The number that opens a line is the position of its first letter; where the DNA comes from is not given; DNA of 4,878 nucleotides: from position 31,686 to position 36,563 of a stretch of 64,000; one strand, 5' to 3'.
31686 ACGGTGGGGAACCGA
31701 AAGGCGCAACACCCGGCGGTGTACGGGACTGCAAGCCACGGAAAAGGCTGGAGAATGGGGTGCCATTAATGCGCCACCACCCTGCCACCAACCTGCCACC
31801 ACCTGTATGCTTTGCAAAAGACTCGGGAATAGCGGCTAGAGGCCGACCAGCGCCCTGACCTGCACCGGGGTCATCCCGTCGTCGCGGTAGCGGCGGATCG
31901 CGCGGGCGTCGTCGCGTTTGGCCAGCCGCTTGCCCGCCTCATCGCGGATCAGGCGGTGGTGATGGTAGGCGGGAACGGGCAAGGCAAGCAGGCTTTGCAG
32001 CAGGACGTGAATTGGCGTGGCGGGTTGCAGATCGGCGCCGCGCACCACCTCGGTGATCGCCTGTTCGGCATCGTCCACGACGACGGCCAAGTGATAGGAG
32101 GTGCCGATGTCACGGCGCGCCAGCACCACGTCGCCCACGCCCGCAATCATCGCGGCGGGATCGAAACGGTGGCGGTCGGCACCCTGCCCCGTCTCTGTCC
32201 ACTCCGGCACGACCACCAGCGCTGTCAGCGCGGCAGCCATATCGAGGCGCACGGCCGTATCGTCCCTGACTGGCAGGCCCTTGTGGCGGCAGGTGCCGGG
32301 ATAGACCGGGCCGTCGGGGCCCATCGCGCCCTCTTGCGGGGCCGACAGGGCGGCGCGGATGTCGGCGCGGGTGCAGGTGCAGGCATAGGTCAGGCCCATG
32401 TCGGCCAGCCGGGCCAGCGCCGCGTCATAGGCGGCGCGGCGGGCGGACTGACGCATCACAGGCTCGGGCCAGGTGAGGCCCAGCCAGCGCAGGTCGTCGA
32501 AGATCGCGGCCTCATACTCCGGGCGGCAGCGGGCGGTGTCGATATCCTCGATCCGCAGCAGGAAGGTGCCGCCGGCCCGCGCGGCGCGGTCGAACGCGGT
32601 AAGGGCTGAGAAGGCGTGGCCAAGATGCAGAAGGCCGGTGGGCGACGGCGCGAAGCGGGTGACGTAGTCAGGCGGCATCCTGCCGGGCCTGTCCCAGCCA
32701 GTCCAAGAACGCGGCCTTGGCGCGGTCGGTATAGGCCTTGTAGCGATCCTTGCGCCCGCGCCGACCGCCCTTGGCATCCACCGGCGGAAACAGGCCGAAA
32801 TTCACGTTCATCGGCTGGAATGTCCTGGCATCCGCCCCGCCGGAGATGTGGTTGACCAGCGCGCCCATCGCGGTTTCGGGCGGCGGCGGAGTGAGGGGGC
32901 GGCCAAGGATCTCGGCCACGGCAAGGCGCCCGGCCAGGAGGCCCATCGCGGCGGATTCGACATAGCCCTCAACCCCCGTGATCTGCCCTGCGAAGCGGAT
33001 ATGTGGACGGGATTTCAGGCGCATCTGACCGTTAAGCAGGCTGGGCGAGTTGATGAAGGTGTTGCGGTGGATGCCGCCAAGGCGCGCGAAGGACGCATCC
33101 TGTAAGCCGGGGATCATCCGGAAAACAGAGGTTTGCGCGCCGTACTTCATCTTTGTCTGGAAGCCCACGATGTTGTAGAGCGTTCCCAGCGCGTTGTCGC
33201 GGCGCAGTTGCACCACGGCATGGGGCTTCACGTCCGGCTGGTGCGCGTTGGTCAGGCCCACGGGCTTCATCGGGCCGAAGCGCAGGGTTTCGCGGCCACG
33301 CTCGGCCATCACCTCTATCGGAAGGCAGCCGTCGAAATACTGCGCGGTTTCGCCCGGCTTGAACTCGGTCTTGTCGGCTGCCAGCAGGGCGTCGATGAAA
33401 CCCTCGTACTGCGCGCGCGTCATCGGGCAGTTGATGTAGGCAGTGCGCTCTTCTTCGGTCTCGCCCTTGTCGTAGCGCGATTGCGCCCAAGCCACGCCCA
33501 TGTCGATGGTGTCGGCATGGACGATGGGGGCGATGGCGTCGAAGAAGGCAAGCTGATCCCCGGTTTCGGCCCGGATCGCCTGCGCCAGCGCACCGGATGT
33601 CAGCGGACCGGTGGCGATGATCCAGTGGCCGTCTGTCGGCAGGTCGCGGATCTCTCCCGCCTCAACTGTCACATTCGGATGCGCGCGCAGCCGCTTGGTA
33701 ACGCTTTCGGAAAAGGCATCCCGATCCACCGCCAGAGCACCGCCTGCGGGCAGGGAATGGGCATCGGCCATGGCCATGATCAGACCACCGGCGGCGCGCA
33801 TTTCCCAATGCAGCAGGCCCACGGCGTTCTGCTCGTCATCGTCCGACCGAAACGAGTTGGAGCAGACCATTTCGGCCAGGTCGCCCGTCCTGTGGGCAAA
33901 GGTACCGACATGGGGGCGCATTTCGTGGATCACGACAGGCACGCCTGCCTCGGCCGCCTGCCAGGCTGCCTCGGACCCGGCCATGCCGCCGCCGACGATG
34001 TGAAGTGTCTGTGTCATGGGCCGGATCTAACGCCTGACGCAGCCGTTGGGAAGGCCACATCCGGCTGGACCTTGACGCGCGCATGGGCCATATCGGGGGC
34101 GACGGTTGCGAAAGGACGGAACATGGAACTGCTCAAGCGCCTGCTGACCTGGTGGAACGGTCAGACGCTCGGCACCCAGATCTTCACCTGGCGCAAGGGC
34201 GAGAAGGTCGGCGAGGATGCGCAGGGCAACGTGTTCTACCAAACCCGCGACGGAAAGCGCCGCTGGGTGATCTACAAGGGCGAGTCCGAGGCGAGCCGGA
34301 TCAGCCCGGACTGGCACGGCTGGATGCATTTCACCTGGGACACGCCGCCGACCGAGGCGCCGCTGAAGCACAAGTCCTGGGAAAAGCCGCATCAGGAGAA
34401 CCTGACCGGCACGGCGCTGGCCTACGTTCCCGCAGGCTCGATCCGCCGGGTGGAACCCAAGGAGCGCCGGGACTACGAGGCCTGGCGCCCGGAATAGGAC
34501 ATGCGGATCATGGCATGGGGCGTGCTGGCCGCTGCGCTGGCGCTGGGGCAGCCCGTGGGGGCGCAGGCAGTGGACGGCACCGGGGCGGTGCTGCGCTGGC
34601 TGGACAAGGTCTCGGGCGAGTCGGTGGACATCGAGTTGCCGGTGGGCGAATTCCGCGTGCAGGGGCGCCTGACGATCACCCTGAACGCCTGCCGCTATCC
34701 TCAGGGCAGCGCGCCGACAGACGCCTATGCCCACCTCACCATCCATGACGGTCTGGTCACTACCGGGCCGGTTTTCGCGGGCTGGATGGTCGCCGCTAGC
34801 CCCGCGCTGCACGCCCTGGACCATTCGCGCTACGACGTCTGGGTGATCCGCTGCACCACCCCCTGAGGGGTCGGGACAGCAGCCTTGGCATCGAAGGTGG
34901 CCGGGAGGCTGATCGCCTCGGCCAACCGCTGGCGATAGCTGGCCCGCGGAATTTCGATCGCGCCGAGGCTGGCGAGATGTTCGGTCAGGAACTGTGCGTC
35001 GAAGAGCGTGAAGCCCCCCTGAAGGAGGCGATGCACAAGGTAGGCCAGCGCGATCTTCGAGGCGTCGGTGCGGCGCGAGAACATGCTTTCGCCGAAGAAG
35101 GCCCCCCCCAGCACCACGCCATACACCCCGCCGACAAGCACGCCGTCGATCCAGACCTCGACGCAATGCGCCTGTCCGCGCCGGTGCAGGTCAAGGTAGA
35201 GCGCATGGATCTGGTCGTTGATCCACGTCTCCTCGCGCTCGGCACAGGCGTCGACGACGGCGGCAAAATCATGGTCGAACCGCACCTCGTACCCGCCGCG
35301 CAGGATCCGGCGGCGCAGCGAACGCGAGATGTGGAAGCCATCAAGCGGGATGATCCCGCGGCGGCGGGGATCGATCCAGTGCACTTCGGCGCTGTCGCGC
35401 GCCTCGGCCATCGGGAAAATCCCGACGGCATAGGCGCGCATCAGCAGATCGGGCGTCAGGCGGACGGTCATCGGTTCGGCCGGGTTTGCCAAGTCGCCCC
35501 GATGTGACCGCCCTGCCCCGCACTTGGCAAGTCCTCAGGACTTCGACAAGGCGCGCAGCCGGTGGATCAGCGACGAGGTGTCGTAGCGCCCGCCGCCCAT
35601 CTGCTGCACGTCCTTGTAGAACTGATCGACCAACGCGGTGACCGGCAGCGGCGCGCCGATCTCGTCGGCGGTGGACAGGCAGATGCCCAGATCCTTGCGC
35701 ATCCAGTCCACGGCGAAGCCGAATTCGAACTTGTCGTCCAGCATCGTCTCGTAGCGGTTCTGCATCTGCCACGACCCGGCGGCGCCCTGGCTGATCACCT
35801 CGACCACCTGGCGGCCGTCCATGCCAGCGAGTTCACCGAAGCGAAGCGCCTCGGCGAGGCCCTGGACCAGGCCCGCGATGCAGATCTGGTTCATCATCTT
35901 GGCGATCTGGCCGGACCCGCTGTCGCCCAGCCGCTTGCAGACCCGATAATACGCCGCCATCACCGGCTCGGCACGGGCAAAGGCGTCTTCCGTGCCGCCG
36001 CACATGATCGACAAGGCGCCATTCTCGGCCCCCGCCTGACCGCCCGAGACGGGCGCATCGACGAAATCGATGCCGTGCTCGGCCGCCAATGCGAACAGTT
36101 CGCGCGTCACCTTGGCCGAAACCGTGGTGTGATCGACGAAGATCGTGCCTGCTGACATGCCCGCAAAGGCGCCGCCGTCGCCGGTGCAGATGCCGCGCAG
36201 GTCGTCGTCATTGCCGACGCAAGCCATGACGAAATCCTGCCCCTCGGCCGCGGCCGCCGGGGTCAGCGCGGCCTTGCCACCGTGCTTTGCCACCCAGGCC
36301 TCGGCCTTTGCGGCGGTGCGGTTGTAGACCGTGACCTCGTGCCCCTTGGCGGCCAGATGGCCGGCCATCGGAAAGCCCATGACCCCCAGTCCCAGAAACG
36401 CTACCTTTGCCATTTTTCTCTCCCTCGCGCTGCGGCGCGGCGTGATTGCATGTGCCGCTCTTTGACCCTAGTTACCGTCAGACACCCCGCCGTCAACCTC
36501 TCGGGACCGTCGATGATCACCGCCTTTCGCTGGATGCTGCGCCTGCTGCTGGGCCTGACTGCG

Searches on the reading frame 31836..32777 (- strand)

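Call 73: search_protein_families(library=pfam, proteins=[window:31836-32777:-], max_evalue=0.0001)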
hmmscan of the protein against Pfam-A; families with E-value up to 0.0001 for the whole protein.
window:31836-32777:- (313 aa): 1 family
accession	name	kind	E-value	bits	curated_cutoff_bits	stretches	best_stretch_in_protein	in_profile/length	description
PF00749.27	tRNA-synt_1c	-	9.8e-45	153.2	23.4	1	39-308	3-269/314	tRNA synthetases class I (E and Q), catalytic domain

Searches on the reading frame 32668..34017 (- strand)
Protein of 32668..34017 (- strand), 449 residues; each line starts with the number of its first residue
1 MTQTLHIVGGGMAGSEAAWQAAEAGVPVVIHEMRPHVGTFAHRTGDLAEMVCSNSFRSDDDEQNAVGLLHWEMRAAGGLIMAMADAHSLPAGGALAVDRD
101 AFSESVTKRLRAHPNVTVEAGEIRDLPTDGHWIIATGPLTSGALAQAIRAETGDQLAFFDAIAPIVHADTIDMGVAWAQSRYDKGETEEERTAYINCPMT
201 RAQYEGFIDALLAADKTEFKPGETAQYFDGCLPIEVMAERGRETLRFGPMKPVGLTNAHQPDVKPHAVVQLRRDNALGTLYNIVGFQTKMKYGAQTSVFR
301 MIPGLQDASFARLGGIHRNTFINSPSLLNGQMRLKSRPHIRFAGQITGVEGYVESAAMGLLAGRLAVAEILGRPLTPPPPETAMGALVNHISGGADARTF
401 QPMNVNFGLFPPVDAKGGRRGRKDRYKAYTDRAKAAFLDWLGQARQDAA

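Call 73: search_protein_families(library=pfam, proteins=[window:32668-34017:-], max_evalue=0.0001)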
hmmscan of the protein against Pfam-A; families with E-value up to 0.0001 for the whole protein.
window:32668-34017:- (449 aa): 3 families
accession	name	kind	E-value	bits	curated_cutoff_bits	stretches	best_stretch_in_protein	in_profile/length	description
PF01134.28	GIDA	-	1.4e-94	317.8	22.1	1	5-373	2-390/391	Glucose inhibited division protein A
PF13450.12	NAD_binding_8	-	2.6e-06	28.1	21.9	1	7-41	1-35/68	NAD(P)-binding Rossmann-like domain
PF12831.13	FAD_oxidored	-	4.9e-05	23.2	27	1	7-58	4-53/416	FAD dependent oxidoreductase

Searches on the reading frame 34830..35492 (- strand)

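Call 73: search_protein_families(library=pfam, proteins=[window:34830-35492:-], max_evalue=0.0001)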
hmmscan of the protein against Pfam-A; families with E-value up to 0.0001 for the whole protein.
window:34830-35492:- (220 aa): 1 family
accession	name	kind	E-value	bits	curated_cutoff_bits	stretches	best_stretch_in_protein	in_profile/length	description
PF03588.20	Leu_Phe_trans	-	6.5e-66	221.5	22.7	1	14-182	1-171/171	Leucyl/phenylalanyl-tRNA protein transferase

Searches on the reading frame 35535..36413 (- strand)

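Call 73: search_protein_families(library=pfam, proteins=[window:35535-36413:-], max_evalue=0.0001)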
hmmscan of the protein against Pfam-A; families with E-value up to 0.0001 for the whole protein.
window:35535-36413:- (292 aa): 4 families
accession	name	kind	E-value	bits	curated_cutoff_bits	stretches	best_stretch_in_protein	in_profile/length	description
PF03446.21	NAD_binding_2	-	7.2e-50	169.6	21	1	3-157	1-154/161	NAD binding domain of 6-phosphogluconate dehydrogenase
PF14833.11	NAD_binding_11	-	4.9e-34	117.7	30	1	166-284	1-120/122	NAD-binding of NADP-dependent 3-hydroxyisobutyrate dehydrogenase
PF03807.23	F420_oxidored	-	2.7e-09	37.9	21.6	1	3-66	1-67/94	NADP oxidoreductase coenzyme F420-dependent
PF01488.26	Shikimate_DH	-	1.1e-05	25.9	24.3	1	2-47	13-59/138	Shikimate / quinate 5-dehydrogenase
